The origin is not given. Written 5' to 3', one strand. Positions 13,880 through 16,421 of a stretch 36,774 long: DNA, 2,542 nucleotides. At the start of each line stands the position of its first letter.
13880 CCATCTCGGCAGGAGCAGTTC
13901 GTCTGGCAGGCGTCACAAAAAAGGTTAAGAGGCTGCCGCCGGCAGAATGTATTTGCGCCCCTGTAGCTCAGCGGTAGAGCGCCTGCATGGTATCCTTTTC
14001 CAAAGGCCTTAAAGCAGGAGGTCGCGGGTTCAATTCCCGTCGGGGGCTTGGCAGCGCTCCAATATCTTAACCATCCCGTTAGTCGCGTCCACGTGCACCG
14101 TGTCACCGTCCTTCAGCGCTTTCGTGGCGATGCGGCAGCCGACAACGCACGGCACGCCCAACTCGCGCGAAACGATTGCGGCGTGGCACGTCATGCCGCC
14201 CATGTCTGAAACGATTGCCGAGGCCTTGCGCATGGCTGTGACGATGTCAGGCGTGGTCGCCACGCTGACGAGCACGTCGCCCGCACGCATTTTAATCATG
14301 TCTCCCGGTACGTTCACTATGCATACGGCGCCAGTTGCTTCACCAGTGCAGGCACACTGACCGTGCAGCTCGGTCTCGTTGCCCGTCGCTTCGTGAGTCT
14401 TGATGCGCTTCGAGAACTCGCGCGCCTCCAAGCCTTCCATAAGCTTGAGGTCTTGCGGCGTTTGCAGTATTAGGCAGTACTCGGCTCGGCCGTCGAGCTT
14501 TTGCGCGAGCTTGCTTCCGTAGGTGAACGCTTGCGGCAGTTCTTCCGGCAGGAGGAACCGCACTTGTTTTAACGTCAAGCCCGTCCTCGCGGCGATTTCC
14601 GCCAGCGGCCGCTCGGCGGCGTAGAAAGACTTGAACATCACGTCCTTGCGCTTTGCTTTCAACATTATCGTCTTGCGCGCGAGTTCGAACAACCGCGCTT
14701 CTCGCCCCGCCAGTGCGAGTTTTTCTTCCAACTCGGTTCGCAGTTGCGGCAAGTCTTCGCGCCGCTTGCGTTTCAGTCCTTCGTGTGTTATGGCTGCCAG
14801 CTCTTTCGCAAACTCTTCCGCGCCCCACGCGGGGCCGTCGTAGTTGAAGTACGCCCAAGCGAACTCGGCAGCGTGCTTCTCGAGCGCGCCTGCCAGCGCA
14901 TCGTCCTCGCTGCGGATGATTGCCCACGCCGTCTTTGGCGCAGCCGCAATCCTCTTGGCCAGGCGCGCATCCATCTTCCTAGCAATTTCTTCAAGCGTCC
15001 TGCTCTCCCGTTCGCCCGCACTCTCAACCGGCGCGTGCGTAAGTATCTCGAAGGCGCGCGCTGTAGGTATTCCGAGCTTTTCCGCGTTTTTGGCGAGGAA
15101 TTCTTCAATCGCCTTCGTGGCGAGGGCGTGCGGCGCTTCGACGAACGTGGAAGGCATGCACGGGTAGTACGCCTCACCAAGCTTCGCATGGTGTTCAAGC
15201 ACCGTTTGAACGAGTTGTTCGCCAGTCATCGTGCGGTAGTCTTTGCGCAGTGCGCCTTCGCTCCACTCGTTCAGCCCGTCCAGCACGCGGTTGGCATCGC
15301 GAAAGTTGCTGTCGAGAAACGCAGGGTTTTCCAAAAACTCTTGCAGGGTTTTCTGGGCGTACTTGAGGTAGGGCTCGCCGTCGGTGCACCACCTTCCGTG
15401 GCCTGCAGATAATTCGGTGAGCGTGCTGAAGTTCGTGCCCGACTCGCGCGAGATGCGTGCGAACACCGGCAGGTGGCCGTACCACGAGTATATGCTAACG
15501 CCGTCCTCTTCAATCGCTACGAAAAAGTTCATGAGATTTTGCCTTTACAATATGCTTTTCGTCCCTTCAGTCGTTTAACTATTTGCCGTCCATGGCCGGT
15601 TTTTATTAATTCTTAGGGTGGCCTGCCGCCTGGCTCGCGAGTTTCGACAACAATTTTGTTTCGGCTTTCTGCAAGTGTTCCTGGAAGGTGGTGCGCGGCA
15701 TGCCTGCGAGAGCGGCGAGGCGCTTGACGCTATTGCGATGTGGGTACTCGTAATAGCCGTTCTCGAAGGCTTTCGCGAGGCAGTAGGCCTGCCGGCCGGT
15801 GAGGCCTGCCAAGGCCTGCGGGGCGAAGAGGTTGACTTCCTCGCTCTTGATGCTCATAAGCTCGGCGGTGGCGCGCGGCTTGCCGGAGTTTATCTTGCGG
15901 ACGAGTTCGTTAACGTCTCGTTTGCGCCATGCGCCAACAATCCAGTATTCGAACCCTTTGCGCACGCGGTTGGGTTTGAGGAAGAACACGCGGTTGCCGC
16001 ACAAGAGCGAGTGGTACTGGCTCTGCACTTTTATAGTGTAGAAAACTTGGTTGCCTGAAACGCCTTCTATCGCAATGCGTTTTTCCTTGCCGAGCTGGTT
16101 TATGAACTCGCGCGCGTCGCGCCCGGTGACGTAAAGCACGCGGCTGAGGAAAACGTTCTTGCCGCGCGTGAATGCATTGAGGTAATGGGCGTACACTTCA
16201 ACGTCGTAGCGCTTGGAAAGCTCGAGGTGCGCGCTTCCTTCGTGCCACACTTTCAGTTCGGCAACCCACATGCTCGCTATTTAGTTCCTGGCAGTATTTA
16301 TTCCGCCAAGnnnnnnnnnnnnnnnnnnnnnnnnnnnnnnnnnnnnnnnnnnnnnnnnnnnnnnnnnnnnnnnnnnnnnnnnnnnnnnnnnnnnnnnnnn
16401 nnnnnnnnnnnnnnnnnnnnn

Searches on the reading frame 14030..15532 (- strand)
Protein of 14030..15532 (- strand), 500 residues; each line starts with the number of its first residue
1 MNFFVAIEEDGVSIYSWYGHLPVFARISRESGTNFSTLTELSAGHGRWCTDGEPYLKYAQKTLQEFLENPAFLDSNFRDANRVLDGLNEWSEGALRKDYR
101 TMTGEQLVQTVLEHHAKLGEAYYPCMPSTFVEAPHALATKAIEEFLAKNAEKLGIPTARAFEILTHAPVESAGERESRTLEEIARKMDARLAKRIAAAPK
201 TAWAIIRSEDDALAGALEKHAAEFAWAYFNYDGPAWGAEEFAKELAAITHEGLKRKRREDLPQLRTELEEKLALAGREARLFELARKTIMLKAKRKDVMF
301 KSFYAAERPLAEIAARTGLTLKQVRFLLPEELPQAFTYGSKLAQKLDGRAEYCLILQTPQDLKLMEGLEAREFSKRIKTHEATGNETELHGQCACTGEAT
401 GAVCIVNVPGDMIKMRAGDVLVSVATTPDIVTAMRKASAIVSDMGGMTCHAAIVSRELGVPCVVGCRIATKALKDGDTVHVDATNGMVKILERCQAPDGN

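Call 80: search_protein_families(library=pfam, proteins=[window:14030-15532:-], max_evalue=0.00001)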
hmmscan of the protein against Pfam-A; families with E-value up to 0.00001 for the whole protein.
window:14030-15532:- (500 aa): 1 family
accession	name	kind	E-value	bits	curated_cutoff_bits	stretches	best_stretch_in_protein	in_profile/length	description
PF00391.29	PEP-utilizers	-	2.5e-24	85.1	23.1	1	417-486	3-72/72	PEP-utilising enzyme, mobile domain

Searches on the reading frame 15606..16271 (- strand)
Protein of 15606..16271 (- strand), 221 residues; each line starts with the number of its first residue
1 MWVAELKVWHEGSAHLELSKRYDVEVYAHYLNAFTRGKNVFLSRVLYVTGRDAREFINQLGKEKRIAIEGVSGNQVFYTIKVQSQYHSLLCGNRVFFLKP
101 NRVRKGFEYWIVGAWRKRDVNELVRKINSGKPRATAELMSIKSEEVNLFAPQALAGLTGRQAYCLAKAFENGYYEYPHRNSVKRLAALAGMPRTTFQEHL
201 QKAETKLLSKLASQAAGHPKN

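Call 80: search_protein_families(library=pfam, proteins=[window:15606-16271:-], max_evalue=0.00001)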
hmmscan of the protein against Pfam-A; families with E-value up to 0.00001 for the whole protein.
window:15606-16271:- (221 aa): 1 family
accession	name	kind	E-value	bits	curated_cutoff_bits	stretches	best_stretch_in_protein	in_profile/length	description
PF04967.18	HTH_10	-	5.4e-15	55.4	23.1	1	157-208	1-52/53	HTH DNA binding domain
